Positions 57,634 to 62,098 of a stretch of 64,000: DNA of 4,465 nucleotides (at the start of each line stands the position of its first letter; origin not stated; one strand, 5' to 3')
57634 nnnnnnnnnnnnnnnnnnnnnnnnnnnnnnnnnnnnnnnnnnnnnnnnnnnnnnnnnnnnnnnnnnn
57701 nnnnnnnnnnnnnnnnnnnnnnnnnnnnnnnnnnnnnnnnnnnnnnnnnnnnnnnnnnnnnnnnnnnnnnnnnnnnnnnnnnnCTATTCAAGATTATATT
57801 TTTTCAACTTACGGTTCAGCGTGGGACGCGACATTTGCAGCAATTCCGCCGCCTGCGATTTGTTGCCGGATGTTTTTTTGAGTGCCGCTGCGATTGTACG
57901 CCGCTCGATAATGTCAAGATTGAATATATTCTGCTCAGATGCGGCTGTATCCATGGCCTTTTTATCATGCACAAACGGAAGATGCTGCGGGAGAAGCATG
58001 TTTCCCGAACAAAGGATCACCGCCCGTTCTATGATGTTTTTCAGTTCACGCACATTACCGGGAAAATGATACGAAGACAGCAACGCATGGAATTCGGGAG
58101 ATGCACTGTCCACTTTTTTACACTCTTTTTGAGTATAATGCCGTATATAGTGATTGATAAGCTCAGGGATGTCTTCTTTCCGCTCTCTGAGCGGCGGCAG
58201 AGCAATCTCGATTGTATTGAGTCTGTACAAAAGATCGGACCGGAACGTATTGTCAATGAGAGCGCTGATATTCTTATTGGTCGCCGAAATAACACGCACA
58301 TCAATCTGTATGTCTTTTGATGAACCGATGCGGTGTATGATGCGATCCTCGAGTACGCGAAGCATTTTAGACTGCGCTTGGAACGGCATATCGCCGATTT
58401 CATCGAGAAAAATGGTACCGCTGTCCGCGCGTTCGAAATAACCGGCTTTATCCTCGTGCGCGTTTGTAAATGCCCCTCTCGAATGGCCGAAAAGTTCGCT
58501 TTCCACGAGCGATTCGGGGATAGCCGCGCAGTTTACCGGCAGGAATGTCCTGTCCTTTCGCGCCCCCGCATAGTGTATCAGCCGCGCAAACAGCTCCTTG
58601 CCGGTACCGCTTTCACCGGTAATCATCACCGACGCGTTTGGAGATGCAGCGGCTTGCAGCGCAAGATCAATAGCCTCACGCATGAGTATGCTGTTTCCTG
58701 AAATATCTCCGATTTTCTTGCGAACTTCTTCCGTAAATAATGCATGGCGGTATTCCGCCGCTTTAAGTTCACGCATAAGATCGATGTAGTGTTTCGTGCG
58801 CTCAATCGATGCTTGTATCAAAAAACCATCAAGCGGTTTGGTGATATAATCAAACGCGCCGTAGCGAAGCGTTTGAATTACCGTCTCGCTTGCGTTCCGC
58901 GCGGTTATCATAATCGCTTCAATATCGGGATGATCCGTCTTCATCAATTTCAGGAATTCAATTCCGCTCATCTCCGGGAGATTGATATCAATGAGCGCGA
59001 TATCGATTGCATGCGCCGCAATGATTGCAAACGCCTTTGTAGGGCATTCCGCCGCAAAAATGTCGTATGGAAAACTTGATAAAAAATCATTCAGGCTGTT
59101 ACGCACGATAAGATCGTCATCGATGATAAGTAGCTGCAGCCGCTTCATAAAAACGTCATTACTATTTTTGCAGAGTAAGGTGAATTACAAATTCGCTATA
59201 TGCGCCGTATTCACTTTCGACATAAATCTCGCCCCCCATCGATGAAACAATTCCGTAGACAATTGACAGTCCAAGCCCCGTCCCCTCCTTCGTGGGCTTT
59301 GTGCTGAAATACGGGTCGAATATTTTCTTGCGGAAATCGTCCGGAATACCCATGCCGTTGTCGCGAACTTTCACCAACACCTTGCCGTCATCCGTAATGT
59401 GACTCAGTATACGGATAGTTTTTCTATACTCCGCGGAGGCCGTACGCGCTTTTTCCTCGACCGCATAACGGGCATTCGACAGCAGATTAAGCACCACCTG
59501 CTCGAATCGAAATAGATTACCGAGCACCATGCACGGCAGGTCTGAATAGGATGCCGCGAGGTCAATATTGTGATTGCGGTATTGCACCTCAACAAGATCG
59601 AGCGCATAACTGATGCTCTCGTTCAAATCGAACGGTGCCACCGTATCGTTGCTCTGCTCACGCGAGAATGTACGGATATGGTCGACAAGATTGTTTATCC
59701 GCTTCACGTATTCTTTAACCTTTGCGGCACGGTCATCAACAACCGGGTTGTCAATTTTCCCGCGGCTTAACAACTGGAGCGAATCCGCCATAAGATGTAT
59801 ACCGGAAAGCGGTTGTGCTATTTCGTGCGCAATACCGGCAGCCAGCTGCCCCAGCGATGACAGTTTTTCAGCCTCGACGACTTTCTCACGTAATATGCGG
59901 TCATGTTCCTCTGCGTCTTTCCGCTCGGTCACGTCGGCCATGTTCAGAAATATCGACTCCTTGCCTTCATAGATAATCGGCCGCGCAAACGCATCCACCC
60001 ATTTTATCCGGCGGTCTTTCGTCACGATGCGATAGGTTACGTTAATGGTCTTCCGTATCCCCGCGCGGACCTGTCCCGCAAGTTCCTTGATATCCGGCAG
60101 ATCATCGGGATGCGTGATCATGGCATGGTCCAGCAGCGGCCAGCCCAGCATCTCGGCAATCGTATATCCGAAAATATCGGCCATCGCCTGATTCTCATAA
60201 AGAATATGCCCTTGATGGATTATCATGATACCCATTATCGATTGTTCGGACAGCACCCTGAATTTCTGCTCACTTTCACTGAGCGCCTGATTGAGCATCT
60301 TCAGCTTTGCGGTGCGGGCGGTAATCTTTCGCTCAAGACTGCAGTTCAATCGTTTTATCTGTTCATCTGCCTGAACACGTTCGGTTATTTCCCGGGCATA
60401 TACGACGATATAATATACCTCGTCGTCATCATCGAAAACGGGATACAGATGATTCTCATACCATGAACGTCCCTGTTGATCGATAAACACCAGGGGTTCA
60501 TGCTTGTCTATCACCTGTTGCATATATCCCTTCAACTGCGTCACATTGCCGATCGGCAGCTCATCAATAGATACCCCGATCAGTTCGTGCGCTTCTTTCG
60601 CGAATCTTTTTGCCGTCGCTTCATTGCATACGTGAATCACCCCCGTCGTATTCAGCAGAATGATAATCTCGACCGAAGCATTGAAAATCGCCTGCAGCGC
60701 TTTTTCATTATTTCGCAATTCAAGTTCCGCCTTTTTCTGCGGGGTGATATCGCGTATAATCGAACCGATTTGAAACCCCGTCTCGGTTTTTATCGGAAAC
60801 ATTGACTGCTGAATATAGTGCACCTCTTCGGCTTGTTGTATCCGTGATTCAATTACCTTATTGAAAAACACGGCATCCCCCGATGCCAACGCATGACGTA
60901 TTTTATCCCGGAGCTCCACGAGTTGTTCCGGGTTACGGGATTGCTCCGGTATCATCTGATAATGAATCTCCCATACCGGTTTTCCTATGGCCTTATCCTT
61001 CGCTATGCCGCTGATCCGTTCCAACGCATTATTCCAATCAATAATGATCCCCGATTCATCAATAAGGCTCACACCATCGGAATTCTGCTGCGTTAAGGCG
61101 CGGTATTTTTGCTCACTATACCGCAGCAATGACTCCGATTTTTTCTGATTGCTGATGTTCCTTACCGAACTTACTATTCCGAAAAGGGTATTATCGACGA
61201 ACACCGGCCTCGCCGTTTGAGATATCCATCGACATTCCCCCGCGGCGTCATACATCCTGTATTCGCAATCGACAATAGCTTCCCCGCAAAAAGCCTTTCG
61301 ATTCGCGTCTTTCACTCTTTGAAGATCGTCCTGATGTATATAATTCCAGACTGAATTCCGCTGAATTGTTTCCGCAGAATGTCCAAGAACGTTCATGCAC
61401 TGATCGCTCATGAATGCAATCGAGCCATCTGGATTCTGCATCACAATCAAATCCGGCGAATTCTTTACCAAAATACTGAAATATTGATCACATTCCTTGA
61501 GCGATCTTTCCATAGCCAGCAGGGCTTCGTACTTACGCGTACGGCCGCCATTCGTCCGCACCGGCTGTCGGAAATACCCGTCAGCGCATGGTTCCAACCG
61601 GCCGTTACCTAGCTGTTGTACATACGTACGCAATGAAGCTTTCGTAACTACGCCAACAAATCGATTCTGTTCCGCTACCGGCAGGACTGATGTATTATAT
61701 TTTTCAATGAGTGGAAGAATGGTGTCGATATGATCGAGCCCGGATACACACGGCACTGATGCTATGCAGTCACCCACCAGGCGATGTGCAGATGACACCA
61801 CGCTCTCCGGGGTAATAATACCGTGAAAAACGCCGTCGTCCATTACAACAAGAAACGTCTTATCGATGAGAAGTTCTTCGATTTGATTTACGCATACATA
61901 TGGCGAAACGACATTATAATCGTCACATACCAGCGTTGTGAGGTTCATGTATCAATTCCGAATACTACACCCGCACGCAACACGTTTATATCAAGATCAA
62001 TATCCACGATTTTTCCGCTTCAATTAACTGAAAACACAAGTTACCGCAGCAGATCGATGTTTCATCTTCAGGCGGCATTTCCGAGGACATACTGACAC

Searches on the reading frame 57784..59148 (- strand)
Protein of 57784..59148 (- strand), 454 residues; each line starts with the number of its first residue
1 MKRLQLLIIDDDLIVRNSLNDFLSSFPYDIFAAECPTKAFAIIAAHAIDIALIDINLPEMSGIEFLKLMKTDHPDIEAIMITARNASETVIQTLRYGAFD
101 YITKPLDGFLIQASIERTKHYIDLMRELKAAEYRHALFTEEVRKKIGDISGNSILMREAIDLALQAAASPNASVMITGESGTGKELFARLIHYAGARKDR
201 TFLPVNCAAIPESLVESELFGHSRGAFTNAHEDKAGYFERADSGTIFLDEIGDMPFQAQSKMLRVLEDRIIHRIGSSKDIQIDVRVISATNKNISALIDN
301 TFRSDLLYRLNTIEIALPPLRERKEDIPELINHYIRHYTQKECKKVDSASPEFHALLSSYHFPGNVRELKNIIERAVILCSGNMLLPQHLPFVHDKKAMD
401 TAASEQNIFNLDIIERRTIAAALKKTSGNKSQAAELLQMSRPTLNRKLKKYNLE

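Call 5: search_protein_families(library=pfam, proteins=[window:57784-59148:-], max_evalue=1)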
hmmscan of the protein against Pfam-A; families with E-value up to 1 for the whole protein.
window:57784-59148:- (454 aa): 17 families
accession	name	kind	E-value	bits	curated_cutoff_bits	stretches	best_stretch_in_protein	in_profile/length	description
PF00158.32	Sigma54_activat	-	1e-63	214.5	20.2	1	150-315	2-167/168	Sigma-54 interaction domain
PF25601.1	AAA_lid_14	-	1.7e-25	89.1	27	1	321-402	1-82/87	AAA+ ATPase lid domain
PF00072.30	Response_reg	-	1.8e-24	86.5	30.2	1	7-109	2-104/111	Response regulator receiver domain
PF14532.12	Sigma54_activ_2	-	5.7e-16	59.4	25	1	159-320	9-138/138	Sigma-54 interaction domain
PF02954.25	HTH_8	-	1.8e-14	53.6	22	1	412-451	3-42/42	Bacterial regulatory protein, Fis family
PF07728.20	AAA_5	-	7.8e-07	29.6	22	1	174-293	2-124/139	AAA domain (dynein-related subfamily)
PF00004.35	AAA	-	6e-05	23.9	21.2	1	174-303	1-119/131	ATPase family associated with various cellular activities (AAA)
PF01078.27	Mg_chelatase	-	0.00012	22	20.3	1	232-293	96-159/207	Magnesium chelatase, subunit ChlI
PF13551.12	HTH_29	-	0.0062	17.1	28.1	1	416-453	1-38/64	Winged helix-turn helix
PF07724.20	AAA_2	-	0.0064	17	27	1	170-287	2-120/166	AAA domain (Cdc48 subfamily)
PF20161.5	VpsR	-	0.0064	16.7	23.7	1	22-107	26-112/121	VpsR domain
PF13191.12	AAA_16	-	0.0087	17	32.6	1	158-213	10-64/167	AAA ATPase domain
PF13556.12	HTH_30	-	0.019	15.2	27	1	418-450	4-35/59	PucR C-terminal helix-turn-helix domain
PF06745.19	ATPase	-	0.024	14.4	26.6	1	171-215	19-64/231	KaiC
PF25213.1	HVO_A0261_N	-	0.091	13.1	35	1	409-450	6-47/86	HVO_A0261 N-terminal domain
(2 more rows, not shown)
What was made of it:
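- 57784..59148 (-): Sigma54-dependent response regulator (REC-AAA+-HTH_8), the presumed activator of the promoter. Pfam (call 5).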

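Call 84: search_protein_families(library=pfam, proteins=[L050:6199-6765:+, L048:6710-7993:+], max_evalue=0.01)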
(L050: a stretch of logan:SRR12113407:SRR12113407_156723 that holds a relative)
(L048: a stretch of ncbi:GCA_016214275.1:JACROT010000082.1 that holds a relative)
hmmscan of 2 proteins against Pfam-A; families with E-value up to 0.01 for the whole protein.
L050:6199-6765:+ (189 aa): 1 family
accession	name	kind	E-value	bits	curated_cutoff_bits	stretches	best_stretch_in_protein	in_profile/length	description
PF02050.21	FliJ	-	0.0028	18.3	28.4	1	48-109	10-71/123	Flagellar FliJ protein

L048:6710-7993:+ (428 aa): 2 families
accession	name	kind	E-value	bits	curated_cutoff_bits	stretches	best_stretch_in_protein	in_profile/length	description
PF00015.26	MCPsignal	-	3.2e-29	102.4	34.6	1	214-355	25-165/172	Methyl-accepting chemotaxis protein (MCP) signalling domain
PF04108.17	ATG17_like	-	0.0016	18.4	43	1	90-348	122-277/355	Autophagy protein ATG17-like domain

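Call 91: search_protein_families(library=phrogs, proteins=[L050:5649-5840:+, L048:6501-6710:+], max_evalue=1)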
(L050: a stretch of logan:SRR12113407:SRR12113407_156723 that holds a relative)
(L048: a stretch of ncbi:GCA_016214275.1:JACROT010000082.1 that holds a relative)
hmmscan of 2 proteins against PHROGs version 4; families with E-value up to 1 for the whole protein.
L050:5649-5840:+ (64 aa): 3 families
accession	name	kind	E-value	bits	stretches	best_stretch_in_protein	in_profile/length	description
phrog_7110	-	unknown function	0.04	15.1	1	4-44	11-49/81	-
phrog_19707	-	unknown function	0.041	15.2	1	4-49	9-55/111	-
phrog_9584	-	unknown function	0.19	12.7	1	4-35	7-47/59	-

L048:6501-6710:+ (70 aa): 2 families
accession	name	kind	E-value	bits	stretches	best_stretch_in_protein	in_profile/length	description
phrog_4921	-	unknown function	0.072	14.2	1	9-52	64-101/116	-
phrog_9584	-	unknown function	0.16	12.8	1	10-24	8-22/59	-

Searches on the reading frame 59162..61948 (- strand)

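Call 18: search_protein_families(library=pfam, proteins=[window:59162-61948:-], max_evalue=0.001)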
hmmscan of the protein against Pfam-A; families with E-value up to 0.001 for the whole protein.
window:59162-61948:- (928 aa): 9 families
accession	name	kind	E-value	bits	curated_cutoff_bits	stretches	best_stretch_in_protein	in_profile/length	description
PF13426.13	PAS_9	-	5.2e-38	129.9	27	4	573-675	3-103/103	PAS domain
PF08448.16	PAS_4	-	1.7e-34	118.8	23.1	3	422-525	1-109/110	PAS fold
PF08447.18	PAS_3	-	8.6e-30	103.3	25.6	2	178-253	2-79/89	PAS fold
PF00989.32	PAS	-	2.5e-26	92.3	22.6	2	562-673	2-113/113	PAS fold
PF02518.31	HATPase_c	-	5.3e-21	75.6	26.4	1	814-927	5-110/111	Histidine kinase-, DNA gyrase B-, and HSP90-like ATPase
PF13188.13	PAS_8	-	1.1e-17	63.7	21.8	2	280-326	1-44/65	PAS domain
PF00512.31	HisKA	-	3.1e-08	34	26.9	1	699-766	2-65/66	His Kinase A (phospho-acceptor) domain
PF00571.33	CBS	-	1.1e-05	26.2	24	0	64-110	8-55/57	CBS domain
PF14598.12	PAS_11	-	0.00066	20.1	25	0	171-242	8-79/109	PAS domain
